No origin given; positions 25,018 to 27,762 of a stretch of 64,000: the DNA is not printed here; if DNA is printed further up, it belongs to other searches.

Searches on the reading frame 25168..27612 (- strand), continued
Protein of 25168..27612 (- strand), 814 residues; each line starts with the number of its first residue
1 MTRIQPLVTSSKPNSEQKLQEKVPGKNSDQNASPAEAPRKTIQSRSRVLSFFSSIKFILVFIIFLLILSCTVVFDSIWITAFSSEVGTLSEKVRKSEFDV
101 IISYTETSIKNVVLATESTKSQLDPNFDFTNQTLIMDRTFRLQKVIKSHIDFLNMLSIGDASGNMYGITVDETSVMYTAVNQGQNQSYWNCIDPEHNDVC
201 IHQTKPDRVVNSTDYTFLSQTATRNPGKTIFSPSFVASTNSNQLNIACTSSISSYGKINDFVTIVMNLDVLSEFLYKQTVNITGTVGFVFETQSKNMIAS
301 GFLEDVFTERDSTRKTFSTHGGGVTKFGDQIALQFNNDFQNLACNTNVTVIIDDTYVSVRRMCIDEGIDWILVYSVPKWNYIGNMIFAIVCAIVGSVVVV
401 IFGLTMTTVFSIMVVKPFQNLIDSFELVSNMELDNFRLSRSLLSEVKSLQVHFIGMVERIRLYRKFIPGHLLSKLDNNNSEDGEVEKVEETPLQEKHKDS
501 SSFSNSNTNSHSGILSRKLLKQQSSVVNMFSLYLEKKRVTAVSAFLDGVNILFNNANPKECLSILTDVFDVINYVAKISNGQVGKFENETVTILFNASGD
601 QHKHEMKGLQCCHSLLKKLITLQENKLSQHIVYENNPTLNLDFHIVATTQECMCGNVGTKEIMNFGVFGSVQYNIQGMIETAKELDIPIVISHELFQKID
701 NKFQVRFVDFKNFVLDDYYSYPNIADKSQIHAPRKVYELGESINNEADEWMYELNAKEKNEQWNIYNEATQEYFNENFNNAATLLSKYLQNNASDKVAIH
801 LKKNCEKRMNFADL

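Call 66: list_cluster_members(proteins=[P0140, P0133, P0159, P0171, P0142, P0128, P0127, P0184, P0234, P0129])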
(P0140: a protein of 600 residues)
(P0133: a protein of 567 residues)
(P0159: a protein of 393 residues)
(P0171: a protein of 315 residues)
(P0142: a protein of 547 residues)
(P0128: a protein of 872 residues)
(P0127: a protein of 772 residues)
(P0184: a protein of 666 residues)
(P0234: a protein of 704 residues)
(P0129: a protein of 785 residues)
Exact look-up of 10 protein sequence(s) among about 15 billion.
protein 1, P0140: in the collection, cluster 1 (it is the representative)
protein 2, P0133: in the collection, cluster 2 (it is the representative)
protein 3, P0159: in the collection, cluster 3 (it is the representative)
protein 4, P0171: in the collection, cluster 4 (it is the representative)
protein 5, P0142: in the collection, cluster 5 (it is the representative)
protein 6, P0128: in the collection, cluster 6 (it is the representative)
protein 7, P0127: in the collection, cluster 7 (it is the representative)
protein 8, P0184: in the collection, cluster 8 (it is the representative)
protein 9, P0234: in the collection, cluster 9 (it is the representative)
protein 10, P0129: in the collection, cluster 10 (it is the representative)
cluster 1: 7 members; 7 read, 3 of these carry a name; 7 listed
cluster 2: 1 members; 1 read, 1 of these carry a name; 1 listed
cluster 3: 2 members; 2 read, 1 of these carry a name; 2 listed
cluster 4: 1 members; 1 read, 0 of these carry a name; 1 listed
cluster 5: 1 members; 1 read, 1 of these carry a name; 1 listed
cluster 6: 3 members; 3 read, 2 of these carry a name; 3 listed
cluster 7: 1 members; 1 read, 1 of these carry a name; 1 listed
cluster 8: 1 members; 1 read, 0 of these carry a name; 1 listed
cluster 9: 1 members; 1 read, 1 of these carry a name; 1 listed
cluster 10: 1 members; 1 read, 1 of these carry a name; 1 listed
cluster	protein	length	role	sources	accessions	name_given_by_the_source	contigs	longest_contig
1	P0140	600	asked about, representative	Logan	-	-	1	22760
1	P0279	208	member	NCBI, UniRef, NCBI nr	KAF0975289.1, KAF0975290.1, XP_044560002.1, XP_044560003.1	hypothetical protein FDP41_005703 [Naegleria fowleri] | Uncharacterized protein n=1 Tax=Naegleria fowleri TaxID=5763 RepID=A0A6A5BMT1_NAEFO | uncharacterized protein FDP41_005702 [Naegleria fowleri]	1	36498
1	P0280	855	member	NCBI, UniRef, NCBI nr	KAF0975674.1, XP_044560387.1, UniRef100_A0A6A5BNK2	hypothetical protein FDP41_005001 [Naegleria fowleri] | Guanylate cyclase domain-containing protein n=1 Tax=Naegleria fowleri TaxID=5763 ... | uncharacterized protein FDP41_005001 [Naegleria fowleri]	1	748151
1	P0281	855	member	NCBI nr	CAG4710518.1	unnamed protein product [Naegleria fowleri]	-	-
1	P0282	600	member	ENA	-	-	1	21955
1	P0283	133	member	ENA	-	-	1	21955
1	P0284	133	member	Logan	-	-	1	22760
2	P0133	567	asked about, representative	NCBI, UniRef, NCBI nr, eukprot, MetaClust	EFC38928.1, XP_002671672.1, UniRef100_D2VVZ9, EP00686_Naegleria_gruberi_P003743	predicted protein [Naegleria gruberi] | Predicted protein n=1 Tax=Naegleria gruberi TaxID=5762 RepID=D2VVZ9_NAEGR | uncharacterized protein NAEGRDRAFT_73198 [Naegleria gruberi]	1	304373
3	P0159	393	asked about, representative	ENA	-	-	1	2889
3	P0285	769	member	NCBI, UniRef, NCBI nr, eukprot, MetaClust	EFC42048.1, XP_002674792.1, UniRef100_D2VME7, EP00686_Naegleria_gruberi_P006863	predicted protein [Naegleria gruberi] | Predicted protein n=1 Tax=Naegleria gruberi TaxID=5762 RepID=D2VME7_NAEGR | uncharacterized protein NAEGRDRAFT_50751 [Naegleria gruberi]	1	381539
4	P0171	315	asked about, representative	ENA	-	-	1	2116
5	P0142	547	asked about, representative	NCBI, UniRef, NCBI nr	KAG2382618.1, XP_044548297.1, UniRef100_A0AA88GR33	hypothetical protein C9374_005198 [Naegleria lovaniensis] | Guanylate cyclase domain-containing protein n=1 Tax=Naegleria lovaniensis TaxID=51637 ... | uncharacterized protein C9374_005198 [Naegleria lovaniensis]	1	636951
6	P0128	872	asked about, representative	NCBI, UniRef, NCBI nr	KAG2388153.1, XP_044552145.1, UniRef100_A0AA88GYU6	hypothetical protein C9374_001003 [Naegleria lovaniensis] | Guanylate cyclase domain-containing protein n=1 Tax=Naegleria lovaniensis TaxID=51637 ... | uncharacterized protein C9374_001003 [Naegleria lovaniensis]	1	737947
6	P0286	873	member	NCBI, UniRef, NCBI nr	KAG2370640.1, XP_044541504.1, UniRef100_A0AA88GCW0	hypothetical protein C9374_014724 [Naegleria lovaniensis] | Guanylate cyclase domain-containing protein n=1 Tax=Naegleria lovaniensis TaxID=51637 ... | uncharacterized protein C9374_014724 [Naegleria lovaniensis]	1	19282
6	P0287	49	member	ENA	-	-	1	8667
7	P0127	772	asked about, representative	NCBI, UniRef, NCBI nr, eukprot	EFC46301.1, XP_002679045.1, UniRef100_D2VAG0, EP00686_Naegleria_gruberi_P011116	predicted protein [Naegleria gruberi] | Predicted protein n=1 Tax=Naegleria gruberi TaxID=5762 RepID=D2VAG0_NAEGR | uncharacterized protein NAEGRDRAFT_65846 [Naegleria gruberi]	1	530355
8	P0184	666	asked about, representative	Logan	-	-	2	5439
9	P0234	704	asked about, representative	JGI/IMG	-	class 3 adenylate cyclase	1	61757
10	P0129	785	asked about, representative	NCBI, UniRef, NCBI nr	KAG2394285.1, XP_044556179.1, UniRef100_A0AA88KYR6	hypothetical protein C9374_004049 [Naegleria lovaniensis] | Guanylate cyclase domain-containing protein n=1 Tax=Naegleria lovaniensis TaxID=51637 ... | uncharacterized protein C9374_004049 [Naegleria lovaniensis]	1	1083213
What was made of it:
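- Closest known: Class III nucleotidyl cyclases. Same: UniProt names the N. fowleri and N. lovaniensis relatives 'Guanylate cyclase domain-containing protein' (call 66).
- Tried and rejected: It is a gene-call fragment of an 855-aa N. fowleri protein (call 66).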
